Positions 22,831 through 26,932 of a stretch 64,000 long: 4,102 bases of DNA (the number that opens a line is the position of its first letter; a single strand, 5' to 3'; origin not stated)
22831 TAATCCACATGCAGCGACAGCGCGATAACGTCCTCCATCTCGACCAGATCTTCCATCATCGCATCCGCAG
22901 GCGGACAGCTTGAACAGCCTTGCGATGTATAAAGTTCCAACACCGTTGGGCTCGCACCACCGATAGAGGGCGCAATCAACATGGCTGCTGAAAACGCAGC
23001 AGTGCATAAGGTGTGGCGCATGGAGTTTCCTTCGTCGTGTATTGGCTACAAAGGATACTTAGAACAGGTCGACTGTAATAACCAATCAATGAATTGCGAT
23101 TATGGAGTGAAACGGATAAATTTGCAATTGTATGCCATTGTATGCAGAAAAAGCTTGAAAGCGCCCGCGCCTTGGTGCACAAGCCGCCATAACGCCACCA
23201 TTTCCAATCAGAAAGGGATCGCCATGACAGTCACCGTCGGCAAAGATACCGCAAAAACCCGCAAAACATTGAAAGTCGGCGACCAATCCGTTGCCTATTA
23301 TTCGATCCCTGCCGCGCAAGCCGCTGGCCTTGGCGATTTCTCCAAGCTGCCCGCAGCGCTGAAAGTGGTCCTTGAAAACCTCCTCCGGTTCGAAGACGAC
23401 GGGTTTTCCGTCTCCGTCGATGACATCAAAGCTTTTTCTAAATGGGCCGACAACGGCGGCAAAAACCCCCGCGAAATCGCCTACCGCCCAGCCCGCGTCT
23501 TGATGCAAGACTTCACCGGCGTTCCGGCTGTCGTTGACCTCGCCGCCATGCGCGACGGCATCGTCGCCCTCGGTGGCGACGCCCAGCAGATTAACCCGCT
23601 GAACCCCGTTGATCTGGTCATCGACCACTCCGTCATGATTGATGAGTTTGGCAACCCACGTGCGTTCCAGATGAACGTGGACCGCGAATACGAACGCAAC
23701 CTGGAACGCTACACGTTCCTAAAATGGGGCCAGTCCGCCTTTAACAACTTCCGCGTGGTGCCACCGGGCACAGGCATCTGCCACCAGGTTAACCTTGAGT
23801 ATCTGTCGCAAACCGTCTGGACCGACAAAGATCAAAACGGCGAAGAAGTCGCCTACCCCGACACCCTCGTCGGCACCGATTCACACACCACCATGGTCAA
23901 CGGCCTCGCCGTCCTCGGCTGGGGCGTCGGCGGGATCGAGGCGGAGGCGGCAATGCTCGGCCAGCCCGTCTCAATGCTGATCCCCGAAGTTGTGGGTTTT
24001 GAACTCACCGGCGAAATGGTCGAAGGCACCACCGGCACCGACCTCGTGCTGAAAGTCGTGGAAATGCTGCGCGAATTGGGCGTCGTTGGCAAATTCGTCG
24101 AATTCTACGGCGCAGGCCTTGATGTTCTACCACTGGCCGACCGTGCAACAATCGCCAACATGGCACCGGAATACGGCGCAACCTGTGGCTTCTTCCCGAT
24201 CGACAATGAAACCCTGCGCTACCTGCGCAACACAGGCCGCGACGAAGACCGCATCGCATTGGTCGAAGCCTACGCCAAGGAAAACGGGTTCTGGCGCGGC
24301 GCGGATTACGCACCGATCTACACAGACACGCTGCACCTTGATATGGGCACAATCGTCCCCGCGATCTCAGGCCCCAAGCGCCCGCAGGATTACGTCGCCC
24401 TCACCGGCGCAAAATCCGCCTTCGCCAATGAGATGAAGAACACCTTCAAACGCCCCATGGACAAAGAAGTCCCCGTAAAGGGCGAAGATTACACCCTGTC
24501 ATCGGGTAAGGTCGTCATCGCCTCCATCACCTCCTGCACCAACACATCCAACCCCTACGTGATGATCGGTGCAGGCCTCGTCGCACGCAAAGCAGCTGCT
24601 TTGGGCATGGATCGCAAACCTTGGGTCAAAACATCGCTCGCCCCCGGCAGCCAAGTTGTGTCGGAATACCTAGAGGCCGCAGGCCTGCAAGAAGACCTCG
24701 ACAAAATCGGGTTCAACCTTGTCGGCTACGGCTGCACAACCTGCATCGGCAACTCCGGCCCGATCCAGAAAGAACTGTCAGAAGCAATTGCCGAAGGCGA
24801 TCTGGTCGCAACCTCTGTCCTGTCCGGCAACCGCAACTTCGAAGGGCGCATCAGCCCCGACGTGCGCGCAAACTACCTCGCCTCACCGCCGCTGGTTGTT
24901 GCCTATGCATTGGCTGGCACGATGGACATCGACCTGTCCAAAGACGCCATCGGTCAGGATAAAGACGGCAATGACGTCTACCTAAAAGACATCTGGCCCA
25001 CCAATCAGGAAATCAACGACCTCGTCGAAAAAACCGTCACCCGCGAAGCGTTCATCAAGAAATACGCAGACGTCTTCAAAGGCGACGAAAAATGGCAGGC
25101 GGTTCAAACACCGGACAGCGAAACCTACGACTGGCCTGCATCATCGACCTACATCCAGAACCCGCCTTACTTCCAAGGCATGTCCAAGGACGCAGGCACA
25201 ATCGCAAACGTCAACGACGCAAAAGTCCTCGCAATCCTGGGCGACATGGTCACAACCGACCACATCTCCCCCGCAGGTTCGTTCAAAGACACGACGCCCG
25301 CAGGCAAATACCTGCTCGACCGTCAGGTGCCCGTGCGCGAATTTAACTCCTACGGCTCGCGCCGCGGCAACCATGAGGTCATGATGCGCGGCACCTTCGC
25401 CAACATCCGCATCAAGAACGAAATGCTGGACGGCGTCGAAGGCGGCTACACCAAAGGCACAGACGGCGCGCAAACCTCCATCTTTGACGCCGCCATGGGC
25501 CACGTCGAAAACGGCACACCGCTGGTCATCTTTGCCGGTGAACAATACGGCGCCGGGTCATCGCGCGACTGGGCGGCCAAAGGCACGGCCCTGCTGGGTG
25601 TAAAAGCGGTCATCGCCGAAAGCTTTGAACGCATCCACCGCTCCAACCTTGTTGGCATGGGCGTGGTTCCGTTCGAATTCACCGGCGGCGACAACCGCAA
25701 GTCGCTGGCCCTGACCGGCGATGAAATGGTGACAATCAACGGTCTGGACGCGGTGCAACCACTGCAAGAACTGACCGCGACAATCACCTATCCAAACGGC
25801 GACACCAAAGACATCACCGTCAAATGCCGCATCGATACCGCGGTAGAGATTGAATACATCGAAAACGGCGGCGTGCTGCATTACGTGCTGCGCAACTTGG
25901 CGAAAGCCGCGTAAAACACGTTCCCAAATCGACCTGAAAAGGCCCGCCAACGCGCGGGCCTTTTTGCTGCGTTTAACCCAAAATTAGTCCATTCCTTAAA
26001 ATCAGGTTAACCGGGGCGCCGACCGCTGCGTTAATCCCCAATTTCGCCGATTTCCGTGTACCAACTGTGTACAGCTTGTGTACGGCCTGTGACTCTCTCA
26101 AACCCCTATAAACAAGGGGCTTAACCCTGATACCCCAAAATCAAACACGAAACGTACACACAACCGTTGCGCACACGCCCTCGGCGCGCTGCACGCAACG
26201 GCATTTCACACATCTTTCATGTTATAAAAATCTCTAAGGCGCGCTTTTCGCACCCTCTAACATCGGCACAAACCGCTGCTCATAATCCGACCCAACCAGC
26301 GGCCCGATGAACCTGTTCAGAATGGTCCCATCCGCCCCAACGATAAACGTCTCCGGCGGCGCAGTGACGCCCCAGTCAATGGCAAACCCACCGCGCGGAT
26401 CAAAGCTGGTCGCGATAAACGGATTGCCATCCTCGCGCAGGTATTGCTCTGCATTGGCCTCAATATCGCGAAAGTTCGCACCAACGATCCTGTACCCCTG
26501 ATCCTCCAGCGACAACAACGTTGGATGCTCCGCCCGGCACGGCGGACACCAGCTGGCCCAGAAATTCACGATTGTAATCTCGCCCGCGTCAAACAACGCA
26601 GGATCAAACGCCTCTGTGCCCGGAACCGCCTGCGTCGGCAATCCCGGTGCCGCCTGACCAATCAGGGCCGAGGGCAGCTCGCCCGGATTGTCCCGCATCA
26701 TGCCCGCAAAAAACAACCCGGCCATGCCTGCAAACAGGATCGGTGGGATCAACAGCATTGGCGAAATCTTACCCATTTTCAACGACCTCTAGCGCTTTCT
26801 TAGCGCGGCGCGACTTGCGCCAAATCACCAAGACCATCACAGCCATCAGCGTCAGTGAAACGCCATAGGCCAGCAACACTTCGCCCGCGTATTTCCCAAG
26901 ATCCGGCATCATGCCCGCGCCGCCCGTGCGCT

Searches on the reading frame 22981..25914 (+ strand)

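Call 59: search_protein_families(library=pfam, proteins=[window:22981-25914:+], max_evalue=0.00001)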
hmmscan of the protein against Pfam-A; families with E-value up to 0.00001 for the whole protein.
window:22981-25914:+ (977 aa): 2 families
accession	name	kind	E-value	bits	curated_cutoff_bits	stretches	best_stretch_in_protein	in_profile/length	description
PF00330.25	Aconitase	-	2e-163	545.1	28.7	1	164-646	13-463/463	Aconitase family (aconitate hydratase)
PF00694.25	Aconitase_C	-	4.9e-38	130.9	22.8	1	777-901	4-129/131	Aconitase C-terminal domain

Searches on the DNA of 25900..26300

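Call 19: search_rna_families(source=window, start=25900, end=26300, threshold=evalue, max_evalue=10)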
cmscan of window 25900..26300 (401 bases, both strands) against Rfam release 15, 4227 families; matches with E-value up to 10: 15.
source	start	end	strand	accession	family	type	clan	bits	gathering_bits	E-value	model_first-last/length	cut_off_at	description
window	25937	26023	-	RF01386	isrB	Gene; sRNA;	-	20.3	35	0.19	1-87/87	no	isrB Hfq binding RNA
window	25900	25968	+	RF01859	Phe_leader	Cis-reg; leader;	-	19.9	55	0.65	57-125/125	5'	Phenylalanine leader peptide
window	25934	26011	-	RF00512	Leu_leader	Cis-reg; leader;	-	19.1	50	0.15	1-148/148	no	Leucine operon leader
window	25938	25965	-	RF02064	STnc370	Gene; sRNA;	-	19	54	7.1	37-64/71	no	Enterobacterial sRNA STnc370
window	25934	25963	+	RF00195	RsmY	Gene; sRNA;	CL00106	18.3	57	0.023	94-121/121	no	RsmY RNA family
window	25940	25991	-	RF02236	asX2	Gene; sRNA;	-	18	70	0.37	1-87/87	no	Xanthomonas sRNA asX2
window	25931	25982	-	RF02066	STnc320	Gene; sRNA;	-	16.4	50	1.6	1-55/55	no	Salmonella enterica sRNA STnc320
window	25912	25998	-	RF01770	rimP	Cis-reg; leader;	-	16.3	47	4.3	1-102/102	no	Gammaprotebacteria rimP leader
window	25934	26069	-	RF00513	Trp_leader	Cis-reg; leader;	-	15.5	41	1.9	1-100/100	no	Tryptophan operon leader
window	25937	25964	-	RF00506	Thr_leader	Cis-reg; leader;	-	15.1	55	2.7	82-114/118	no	Threonine operon leader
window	25900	25962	+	RF02236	asX2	Gene; sRNA;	-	14.6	70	2.4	31-87/87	5'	Xanthomonas sRNA asX2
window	25900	25967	+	RF00513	Trp_leader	Cis-reg; leader;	-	14.6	41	3.2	31-100/100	5'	Tryptophan operon leader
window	26088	26120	-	RF04350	Plastid-ndhJ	Cis-reg;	-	13.5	43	8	19-51/57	no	Plastid-ndhJ 3UTR RNA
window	25939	25962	+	RF01393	isrJ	Gene; sRNA;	-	12.9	37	9.3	51-74/75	no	isrJ Hfq binding RNA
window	26116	26146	+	RF01792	eiav_FSE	Cis-reg; frameshift_element;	-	11.1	40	5.4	1-29/35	no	ribosomal frameshift site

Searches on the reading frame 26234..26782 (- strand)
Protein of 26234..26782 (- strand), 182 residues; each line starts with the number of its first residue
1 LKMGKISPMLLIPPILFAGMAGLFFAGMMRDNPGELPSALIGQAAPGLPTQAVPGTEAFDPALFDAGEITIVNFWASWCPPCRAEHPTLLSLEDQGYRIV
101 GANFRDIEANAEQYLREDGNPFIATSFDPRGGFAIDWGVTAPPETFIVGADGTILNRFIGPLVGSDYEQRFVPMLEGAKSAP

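Call 59: search_protein_families(library=pfam, proteins=[window:26234-26782:-], max_evalue=0.00001)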
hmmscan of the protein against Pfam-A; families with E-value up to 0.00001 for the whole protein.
window:26234-26782:- (182 aa): 4 families
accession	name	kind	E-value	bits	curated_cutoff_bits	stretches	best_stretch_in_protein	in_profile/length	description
PF08534.16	Redoxin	-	6.4e-13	49.2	26.6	1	66-163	27-137/148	Redoxin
PF00578.27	AhpC-TSA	-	4.5e-09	36.7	26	1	62-154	21-121/124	AhpC/TSA family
PF13905.12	Thioredoxin_8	-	5.2e-08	33.6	27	1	67-154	1-94/94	Thioredoxin-like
PF00085.26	Thioredoxin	-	1.2e-06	28.9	23.5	1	56-97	7-48/103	Thioredoxin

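Call 62: find_homologous_proteins(query=window:26234-26782:-, max_evalue=1e-20)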
Query window:26234-26782:- (182 aa): 2698 proteins with E <= 1e-20 among 2975 candidates; the best 120 are listed.
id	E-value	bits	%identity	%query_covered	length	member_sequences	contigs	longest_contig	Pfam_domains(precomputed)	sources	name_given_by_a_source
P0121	5.9e-105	367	89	98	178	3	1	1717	PF00085.27,PF08534.17,PF13905.13,PF00578.28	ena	-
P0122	8.1e-95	334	80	98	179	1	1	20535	PF00085.27,PF08534.17,PF13905.13,PF00578.28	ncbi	-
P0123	2.6e-94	332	78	98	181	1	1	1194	PF00085.27,PF08534.17,PF13905.13,PF00578.28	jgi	-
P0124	3.3e-93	328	78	98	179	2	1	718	PF00085.27,PF08534.17,PF13905.13,PF13098.14,PF00578.28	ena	-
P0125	2.7e-90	319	78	98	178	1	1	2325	PF00085.27,PF08534.17,PF13905.13,PF00578.28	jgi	-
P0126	4.1e-89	315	75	97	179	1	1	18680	PF00085.27,PF08534.17,PF13905.13,PF13098.14,PF00578.28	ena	-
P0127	4.1e-87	308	74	97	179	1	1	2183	PF00085.27,PF08534.17,PF13905.13,PF13098.14,PF00578.28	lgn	-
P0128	8.6e-86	304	73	97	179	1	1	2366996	PF00085.27,PF08534.17,PF13905.13,PF00578.28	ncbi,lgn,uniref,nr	ncbi:cytochrome c biogenesis protein CcmG, thiol:disulfide interchange protein DsbE [Cognatiyoonia k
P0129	2.0e-82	293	70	98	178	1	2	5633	PF00085.27,PF08534.17,PF13905.13,PF13098.14,PF00578.28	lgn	-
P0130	3.5e-82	292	70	98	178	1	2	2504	PF00085.27,PF08534.17,PF13905.13,PF00578.28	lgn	-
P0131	8.3e-82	291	70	98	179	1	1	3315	PF00085.27,PF08534.17,PF13905.13,PF00578.28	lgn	-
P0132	9.5e-82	291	68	97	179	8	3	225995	PF00085.27,PF08534.17,PF13905.13,PF13098.14,PF00578.28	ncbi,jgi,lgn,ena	-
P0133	1.0e-81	291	70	98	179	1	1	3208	PF00085.27,PF08534.17,PF13905.13,PF00578.28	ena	-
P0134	1.0e-81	291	69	98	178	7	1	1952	PF00085.27,PF08534.17,PF13905.13,PF00578.28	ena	-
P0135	1.6e-81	290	69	98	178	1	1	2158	PF00085.27,PF08534.17,PF13905.13,PF13098.14,PF00578.28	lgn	-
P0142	4.5e-80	286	68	97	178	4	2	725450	PF00085.27,PF08534.17,PF13905.13,PF00578.28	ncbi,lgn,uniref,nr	ncbi:cytochrome c biogenesis protein CcmG, thiol:disulfide interchange protein DsbE [Loktanella sp. 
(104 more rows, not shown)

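Call 63: find_encoding_contigs(protein=P0122, flank=2000, max_places=1)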
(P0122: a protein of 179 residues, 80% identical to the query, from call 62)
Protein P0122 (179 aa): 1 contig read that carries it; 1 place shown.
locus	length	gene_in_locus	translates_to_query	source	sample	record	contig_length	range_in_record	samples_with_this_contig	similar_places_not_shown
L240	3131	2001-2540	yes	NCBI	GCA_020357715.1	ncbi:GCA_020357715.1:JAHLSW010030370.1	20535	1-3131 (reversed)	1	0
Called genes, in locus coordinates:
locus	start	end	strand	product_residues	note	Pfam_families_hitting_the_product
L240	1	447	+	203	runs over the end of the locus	PF00005:ABC_tran, PF13304:AAA_21 (faint)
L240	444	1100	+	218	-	PF03379:CcmB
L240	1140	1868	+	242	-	PF01578:Cytochrom_C_asm, PF27518:CcmC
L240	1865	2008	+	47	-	PF04995:CcmD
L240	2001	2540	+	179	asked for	PF00578:AhpC-TSA, PF08534:Redoxin, PF00085:Thioredoxin (weak), PF13905:Thioredoxin_8 (weak)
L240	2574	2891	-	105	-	PF00196:GerE, PF08281:Sigma70_r4_2 (faint)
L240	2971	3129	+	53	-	?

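Call 64: find_encoding_contigs(protein=P0126, flank=2000, max_places=1)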
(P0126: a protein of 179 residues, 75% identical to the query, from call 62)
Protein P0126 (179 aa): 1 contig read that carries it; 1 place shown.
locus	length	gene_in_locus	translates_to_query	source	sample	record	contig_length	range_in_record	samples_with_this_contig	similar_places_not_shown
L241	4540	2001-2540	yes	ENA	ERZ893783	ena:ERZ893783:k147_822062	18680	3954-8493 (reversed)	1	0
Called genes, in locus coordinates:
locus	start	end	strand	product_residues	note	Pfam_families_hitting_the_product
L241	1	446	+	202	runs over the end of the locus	PF00005:ABC_tran, PF13304:AAA_21 (faint)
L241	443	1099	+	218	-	PF03379:CcmB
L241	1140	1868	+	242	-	PF01578:Cytochrom_C_asm, PF27518:CcmC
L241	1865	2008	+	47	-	PF04995:CcmD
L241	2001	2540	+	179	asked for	PF00578:AhpC-TSA, PF08534:Redoxin, PF00085:Thioredoxin (weak), PF13098:Thioredoxin_2 (weak), PF13905:Thioredoxin_8 (weak)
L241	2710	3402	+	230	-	PF06764:DUF1223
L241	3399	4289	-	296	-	PF03279:Lip_A_acyltrans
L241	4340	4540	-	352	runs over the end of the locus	PF14842:FliG_N, PF14841:FliG_M, PF01706:FliG_C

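Call 65: find_encoding_contigs(protein=P0128, flank=2000, max_places=1)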
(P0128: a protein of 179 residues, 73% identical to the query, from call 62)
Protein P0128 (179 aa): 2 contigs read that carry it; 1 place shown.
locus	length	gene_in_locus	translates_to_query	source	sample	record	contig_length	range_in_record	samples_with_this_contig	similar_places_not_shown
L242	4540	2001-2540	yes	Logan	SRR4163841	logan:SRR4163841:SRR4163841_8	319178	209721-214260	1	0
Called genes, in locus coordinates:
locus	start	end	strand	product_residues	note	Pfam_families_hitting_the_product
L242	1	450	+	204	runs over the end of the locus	PF00005:ABC_tran, PF13304:AAA_21 (faint)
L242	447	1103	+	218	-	PF03379:CcmB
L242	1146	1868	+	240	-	PF01578:Cytochrom_C_asm, PF27518:CcmC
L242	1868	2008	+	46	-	PF04995:CcmD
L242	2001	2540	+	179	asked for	PF00578:AhpC-TSA, PF08534:Redoxin, PF00085:Thioredoxin (faint), PF13905:Thioredoxin_8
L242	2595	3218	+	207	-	PF08818:DUF1801, PF13376:OmdA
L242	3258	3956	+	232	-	PF03372:Exo_endo_phos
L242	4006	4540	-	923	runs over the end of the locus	PF00330:Aconitase, PF00694:Aconitase_C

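Call 66: find_encoding_contigs(protein=P0142, flank=2000, max_places=1)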
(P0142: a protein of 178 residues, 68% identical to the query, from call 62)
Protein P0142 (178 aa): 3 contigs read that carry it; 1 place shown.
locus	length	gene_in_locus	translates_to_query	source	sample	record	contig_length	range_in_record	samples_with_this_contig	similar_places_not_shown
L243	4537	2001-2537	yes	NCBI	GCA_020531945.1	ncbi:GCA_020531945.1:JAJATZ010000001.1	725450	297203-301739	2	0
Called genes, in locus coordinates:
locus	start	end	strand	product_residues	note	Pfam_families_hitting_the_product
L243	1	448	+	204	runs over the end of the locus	PF00005:ABC_tran, PF13304:AAA_21 (faint)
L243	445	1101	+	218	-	PF03379:CcmB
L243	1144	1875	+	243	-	PF01578:Cytochrom_C_asm, PF27518:CcmC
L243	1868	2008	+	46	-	PF04995:CcmD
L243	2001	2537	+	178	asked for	PF00578:AhpC-TSA, PF08534:Redoxin, PF00085:Thioredoxin (weak), PF13905:Thioredoxin_8 (weak)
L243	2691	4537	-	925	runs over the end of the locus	PF00330:Aconitase, PF00694:Aconitase_C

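Call 83: find_encoding_contigs(protein=P0121, flank=1500, max_places=2)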
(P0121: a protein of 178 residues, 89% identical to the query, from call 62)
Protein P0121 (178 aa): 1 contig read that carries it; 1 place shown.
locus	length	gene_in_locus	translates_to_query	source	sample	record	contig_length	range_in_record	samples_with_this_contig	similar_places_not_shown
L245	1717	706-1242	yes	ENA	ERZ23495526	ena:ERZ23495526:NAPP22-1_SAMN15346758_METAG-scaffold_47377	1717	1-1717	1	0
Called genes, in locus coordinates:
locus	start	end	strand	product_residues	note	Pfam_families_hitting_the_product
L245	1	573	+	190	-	?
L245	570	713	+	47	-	PF04995:CcmD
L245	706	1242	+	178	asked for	PF00085:Thioredoxin (weak), PF00578:AhpC-TSA, PF08534:Redoxin, PF13905:Thioredoxin_8 (weak)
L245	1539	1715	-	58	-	?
